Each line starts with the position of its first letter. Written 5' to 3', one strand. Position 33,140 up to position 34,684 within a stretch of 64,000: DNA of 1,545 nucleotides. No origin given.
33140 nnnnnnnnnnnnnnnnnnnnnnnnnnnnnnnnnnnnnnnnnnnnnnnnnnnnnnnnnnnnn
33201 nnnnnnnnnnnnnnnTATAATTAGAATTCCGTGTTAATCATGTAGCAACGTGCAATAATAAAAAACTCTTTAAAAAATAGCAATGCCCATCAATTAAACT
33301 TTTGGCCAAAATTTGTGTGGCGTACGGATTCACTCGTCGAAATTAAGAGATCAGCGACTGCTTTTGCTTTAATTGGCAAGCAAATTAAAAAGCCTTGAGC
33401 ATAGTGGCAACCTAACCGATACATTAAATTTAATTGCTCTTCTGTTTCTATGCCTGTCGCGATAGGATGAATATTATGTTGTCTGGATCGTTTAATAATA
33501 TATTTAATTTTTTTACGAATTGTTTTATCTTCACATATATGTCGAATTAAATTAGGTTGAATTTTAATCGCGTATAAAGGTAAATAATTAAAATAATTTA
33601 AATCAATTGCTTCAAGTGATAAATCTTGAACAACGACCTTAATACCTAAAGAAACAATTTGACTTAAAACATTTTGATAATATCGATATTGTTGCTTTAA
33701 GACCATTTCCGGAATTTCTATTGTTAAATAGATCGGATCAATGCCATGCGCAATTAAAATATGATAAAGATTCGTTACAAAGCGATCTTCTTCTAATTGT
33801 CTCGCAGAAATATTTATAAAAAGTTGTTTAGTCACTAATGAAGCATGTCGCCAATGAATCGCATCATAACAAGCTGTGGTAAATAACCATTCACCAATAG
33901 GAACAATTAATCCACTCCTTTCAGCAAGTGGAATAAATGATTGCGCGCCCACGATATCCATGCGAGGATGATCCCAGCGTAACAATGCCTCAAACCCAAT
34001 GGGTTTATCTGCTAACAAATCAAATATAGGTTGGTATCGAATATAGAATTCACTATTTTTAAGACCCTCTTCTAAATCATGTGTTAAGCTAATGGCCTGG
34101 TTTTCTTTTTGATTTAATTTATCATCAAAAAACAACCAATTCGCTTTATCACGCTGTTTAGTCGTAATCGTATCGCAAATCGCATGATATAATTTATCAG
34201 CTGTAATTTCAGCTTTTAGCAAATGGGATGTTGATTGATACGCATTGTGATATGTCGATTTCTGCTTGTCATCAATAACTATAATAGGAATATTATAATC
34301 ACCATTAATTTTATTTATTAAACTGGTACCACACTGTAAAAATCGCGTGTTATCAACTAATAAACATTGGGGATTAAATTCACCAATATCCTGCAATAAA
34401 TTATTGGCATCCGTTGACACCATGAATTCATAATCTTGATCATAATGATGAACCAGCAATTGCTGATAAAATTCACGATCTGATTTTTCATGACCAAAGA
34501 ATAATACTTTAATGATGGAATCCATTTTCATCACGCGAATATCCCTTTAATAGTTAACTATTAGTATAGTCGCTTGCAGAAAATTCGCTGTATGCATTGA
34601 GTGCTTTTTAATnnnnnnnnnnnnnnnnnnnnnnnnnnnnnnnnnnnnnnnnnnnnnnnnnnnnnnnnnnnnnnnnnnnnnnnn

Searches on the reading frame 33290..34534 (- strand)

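Call 4: search_protein_families(library=pfam, proteins=[window:33290-34534:-], max_evalue=0.01)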
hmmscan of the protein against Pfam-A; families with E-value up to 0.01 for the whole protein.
window:33290-34534:- (414 aa): 1 family
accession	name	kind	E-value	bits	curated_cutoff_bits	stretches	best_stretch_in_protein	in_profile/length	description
PF00563.25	EAL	-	9.7e-55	185.9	31.3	1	153-387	3-236/236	EAL domain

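Call 5: search_protein_families(library=ncbifam, proteins=[window:33290-34534:-], max_evalue=0.01)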
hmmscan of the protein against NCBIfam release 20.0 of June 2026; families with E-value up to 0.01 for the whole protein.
window:33290-34534:- (414 aa): 14 families
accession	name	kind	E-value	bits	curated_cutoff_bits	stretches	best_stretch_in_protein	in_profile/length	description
NF045675.1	PhdiestaseDibA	equivalog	1.9e-44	152.1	980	1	120-393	348-621/623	phosphodiesterase DibA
NF052458.1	PhdiestGepA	equivalog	4.6e-44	150.8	1200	1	127-389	569-833/840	phosphodiesterase GepA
NF007474.0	PRK10060.1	equivalog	2.6e-43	148.2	782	1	123-397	382-654/663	cyclic di-GMP phosphodiesterase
NF053781.1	cdiGMPphdstlr2612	equivalog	5.4e-43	146.9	1600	1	124-398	990-1266/1268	Tlr1612 family c-di-GMP phosphodiesterase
NF008807.1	PRK11829.1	equivalog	8.7e-43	146.4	733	1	114-391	380-656/670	biofilm formation regulator HmsP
NF008467.0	PRK11359.1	equivalog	5e-42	143.8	857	1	125-399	520-794/800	oxygen-sensing cyclic-di-GMP phosphodiesterase DosP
NF007839.0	PRK10551.1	equivalog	2.6e-36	125.3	461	1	153-397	267-510/518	cyclic di-GMP phosphodiesterase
NF052596.1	RR_EAL_PvrR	equivalog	6.1e-25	87.7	580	1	141-401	134-393/398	response regulator cyclic di-GMP phosphodiesterase PvrR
NF007298.0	PRK09776.1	equivalog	1.6e-16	59.4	1135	1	141-388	852-1097/1111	diguanylate cyclase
NF008281.1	PRK11059.1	equivalog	5.7e-15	54.6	663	1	130-384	376-626/633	RNase E specificity factor CsrD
NF045673.1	c-di-GMPRcptLapD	equivalog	2.8e-14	52.4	1020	1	125-387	387-644/647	cyclic di-GMP receptor LapD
NF052265.1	EAL_dom_RimA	equivalog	2.1e-10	40.3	430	1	280-388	126-234/248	S6 modification regulatory phosphodiesterase RimA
NF051476.1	CDiGphdiTpdA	equivalog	9.1e-10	37.9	1000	1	162-385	359-568/570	cyclic di-GMP phosphodiesterase TpdA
NF051880.1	FlagAsmCDGMPTipF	equivalog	1.9e-05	23.7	600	1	104-388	102-394/421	flagella assembly cyclic-di-GMP phosphodiesterase TipF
